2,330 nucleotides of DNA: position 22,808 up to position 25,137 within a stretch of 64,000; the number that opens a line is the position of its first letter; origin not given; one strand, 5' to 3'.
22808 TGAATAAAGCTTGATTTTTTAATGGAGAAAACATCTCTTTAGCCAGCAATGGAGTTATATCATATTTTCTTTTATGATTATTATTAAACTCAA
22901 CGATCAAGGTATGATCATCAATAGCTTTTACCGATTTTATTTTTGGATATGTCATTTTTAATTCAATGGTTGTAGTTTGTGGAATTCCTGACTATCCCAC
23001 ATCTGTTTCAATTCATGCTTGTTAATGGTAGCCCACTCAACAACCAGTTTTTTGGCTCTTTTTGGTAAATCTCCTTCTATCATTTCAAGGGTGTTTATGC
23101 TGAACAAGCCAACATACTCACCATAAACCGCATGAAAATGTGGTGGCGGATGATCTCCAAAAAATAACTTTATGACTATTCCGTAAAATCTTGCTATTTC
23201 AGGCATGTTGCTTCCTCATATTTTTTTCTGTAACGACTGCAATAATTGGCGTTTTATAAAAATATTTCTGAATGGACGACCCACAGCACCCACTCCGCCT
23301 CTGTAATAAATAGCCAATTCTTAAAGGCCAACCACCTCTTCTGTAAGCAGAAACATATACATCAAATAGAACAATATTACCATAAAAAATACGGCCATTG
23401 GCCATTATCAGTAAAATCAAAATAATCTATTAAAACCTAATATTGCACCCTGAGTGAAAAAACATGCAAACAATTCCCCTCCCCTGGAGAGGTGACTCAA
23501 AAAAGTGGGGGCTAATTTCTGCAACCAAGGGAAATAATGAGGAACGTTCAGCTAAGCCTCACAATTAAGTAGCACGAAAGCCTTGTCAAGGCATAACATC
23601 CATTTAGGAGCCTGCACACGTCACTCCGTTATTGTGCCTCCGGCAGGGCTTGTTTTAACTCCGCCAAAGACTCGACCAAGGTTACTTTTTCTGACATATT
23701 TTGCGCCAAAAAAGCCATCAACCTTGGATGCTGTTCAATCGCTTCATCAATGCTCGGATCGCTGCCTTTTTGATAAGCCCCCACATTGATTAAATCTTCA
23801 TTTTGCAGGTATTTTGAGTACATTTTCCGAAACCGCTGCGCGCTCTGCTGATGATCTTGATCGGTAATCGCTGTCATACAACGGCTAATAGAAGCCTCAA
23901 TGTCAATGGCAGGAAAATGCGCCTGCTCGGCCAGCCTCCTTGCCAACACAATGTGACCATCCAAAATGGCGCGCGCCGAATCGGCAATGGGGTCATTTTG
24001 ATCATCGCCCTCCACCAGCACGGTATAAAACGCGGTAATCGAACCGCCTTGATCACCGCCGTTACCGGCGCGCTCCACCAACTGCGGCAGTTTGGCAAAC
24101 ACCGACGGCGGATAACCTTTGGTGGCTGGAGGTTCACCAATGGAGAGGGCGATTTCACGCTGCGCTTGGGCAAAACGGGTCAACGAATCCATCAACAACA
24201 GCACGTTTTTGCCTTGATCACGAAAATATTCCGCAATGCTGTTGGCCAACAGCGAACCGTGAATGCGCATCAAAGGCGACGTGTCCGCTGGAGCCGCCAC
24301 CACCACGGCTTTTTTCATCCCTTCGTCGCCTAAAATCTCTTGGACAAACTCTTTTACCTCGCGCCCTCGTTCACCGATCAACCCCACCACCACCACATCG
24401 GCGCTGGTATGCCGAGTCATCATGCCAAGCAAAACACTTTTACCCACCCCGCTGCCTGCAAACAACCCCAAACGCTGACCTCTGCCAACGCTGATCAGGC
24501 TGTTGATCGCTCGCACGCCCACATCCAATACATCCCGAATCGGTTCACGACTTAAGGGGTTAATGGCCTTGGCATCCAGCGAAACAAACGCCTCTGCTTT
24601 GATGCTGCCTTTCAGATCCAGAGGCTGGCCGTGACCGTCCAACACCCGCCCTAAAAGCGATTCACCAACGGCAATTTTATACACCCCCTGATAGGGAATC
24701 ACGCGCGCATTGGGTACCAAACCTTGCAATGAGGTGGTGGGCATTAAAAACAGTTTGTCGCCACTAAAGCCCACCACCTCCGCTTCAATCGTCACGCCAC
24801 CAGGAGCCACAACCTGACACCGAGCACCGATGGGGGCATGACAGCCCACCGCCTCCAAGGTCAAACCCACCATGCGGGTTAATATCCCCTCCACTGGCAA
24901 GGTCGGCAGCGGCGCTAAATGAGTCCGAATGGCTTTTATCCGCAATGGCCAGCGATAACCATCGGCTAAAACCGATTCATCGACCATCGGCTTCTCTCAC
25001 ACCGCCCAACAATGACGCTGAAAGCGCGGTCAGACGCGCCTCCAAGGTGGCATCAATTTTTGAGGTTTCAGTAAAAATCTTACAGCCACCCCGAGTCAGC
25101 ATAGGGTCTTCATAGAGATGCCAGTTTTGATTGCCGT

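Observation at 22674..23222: The DUF4160/DUF2442 pair appears to be an escaped integron gene cassette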

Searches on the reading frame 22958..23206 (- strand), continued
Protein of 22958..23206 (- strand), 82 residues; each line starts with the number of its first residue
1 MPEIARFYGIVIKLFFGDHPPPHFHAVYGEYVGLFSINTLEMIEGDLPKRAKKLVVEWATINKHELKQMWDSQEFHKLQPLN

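Call 84: fold_search(model_id=the predicted structure, library=pdb)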
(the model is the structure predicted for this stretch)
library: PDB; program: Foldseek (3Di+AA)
matches with E <= 10: 469; with E <= 0.001: 0
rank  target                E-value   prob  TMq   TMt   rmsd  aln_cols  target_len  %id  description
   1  2mwn_MODEL_1_B        4.2e-01  0.51  0.35  0.31   4.6        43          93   23  Talin-F3 / RIAM N-terminal Peptide complex (released 2014-12-17)
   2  9qzf_E                5.0e-01  0.60  0.29  0.04   5.0        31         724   19  Proximal A-C linker of Tetrahymena centriole, six repeating units (released 2025-09-17)
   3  2h7d_MODEL_1_A        6.5e-01  0.33  0.34  0.28   6.6        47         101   17  Solution structure of the talin F3 domain in complex with a chimeric beta3 integrin-PIP kinase peptide (released 2007-01-30)
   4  9qzf_1                8.4e-01  0.44  0.29  0.04   5.1        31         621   19  Proximal A-C linker of Tetrahymena centriole, six repeating units (released 2025-09-17)
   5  9qzc_7                9.5e-01  0.41  0.29  0.03   5.0        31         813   19  Proximal A-C linker of Tetrahymena centriole, one repeating unit (released 2025-09-17)
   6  4d6v                  1.0e+00  0.44  0.27  0.08   4.1        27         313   11  Crystal structure of signal transducing protein (released 2015-03-18)
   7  6ust_C                1.0e+00  0.08  0.30  0.08  10.1        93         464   15  Gut microbial sulfatase from Hungatella hathewayi (released 2020-11-11)
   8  6zj3_Sh               1.1e+00  0.35  0.28  0.08   3.2        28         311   18  Cryo-EM structure of the highly atypical cytoplasmic ribosome of Euglena gracilis (released 2020-10-07)
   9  9axv_Am               1.2e+00  0.38  0.29  0.08   4.1        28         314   18  Translating S. pombe ribosome (released 2024-10-16)
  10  5aja_A                1.2e+00  0.33  0.33  0.10   4.9        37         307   14  Crystal structure of mandrill SAMHD1 (amino acid residues 1-114) bound to Vpx isolated from mandrill and human DCAF1 ( (released 2015-04-22)
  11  2hc5_MODEL_1_A        1.2e+00  0.05  0.18  0.14  12.0        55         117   18  Solution NMR Structure of Protein yvyC from Bacillus subtilis. Northeast Structural Genomics Consortium Target (released 2006-08-15)
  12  6ust_A                1.2e+00  0.08  0.30  0.08   8.1        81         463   16  Gut microbial sulfatase from Hungatella hathewayi (released 2020-11-11)
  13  3vba_E                1.2e+00  0.04  0.20  0.12  12.2        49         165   20  Crystal structure of methanogen 3-isopropylmalate isomerase small subunit (released 2012-11-14)
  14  7cgq_C                1.2e+00  0.04  0.24  0.09  13.9        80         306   11  Crystal structure of Azospirillum brasilense L-arabinose 1-dehydrogenase E147A mutant (NADP and L-arabinose bound form (released 2020-07-29)
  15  9c1t                  1.3e+00  0.21  0.32  0.08   5.2        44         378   20  Crystal structure of integrin beta-3 tail bound to the FERM-folded talin head domain with a D397R mutation (released 2025-04-23)
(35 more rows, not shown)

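Call 92: find_related_loci(query=window:22958-23206:-, collection=viral_contigs, flank=3000)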
Query window:22958-23206:- (82 aa) in viral_contigs; peptide patterns used: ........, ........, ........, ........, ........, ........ (x = any residue, [..] = any of these).
22 stretches matched a pattern; 19 encode a relative of the query (tblastn E <= 1e-3); 19 distinct loci.
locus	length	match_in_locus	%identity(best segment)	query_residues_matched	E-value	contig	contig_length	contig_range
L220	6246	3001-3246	76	1-82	6e-40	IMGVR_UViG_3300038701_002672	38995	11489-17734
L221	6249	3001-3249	60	1-81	4e-31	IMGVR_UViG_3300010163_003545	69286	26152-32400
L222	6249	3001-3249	61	1-81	8e-31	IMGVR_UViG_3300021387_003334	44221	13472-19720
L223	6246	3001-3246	57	1-82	7e-30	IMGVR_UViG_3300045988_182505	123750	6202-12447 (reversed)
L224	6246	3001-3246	57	1-82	7e-30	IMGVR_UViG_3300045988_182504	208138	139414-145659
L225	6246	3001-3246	57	1-82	7e-30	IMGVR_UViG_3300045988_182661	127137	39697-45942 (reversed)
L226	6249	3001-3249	49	1-81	2e-25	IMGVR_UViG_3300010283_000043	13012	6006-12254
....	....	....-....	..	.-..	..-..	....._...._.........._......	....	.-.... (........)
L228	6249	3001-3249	49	1-81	2e-25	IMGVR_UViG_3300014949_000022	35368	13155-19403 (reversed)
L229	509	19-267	49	1-81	3e-27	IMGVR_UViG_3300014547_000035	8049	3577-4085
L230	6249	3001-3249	49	1-81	1e-23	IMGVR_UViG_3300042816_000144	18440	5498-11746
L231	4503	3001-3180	47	1-59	1e-13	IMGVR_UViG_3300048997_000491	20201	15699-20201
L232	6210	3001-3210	33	1-70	4e-12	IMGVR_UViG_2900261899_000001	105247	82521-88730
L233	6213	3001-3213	34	1-70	2e-10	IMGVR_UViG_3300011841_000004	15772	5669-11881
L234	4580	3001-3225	34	1-79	2e-10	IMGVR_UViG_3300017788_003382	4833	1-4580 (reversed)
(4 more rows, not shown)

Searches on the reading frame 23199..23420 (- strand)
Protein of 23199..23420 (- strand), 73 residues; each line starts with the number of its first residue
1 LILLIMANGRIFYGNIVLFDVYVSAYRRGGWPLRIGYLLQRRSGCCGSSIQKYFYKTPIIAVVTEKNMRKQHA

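Call 3: search_protein_families(library=pfam, proteins=[window:23199-23420:-], max_evalue=0.01)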
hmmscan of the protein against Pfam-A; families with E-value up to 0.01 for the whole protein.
window:23199-23420:- (73 aa): 0 families

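Call 64: search_protein_families(library=pfam, proteins=[window:23202-23420:-], max_evalue=1)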
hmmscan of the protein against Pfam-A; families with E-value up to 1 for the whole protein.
seq(73 aa): 0 families

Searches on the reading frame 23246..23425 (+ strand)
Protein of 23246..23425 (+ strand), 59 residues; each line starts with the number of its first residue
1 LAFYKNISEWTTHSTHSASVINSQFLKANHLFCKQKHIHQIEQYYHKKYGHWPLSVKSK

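Call 3: search_protein_families(library=pfam, proteins=[window:23246-23425:+], max_evalue=0.01)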
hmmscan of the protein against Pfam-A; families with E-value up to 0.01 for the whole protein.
window:23246-23425:+ (59 aa): 0 families

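Call 64: search_protein_families(library=pfam, proteins=[window:23246-23422:+], max_evalue=1)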
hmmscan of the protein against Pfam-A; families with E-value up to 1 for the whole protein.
seq(59 aa): 0 families

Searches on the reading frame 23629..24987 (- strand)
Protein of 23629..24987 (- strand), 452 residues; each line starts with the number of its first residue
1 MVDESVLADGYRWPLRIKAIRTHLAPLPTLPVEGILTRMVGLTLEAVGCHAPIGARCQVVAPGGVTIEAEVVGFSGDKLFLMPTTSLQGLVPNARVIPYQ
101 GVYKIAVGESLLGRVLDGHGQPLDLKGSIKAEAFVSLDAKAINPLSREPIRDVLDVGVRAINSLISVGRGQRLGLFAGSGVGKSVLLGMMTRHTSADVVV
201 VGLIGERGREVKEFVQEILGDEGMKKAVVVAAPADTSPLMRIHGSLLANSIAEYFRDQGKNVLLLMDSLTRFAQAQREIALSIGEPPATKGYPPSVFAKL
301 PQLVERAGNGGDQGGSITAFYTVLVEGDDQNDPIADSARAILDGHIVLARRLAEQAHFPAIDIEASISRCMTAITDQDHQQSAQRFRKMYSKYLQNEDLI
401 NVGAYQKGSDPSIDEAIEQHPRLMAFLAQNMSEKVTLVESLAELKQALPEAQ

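Call 3: search_protein_families(library=pfam, proteins=[window:23629-24987:-], max_evalue=0.01)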
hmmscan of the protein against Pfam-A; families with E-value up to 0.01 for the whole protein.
window:23629-24987:- (452 aa): 2 families
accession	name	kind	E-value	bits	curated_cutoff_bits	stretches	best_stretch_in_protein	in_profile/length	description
PF00006.31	ATP-synt_ab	-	2.5e-87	292.5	29.5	1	157-368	1-213/213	ATP synthase alpha/beta family, nucleotide-binding domain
PF18269.6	T3SS_ATPase_C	-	3.1e-28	97.9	22.7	1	375-446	1-72/72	T3SS EscN ATPase C-terminal domain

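Call 71: find_encoding_contigs(protein=window:23629-24987:-, flank=3000, max_places=10)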
Protein window:23629-24987:- (452 aa): no gene with exactly this product is on record in the collection.
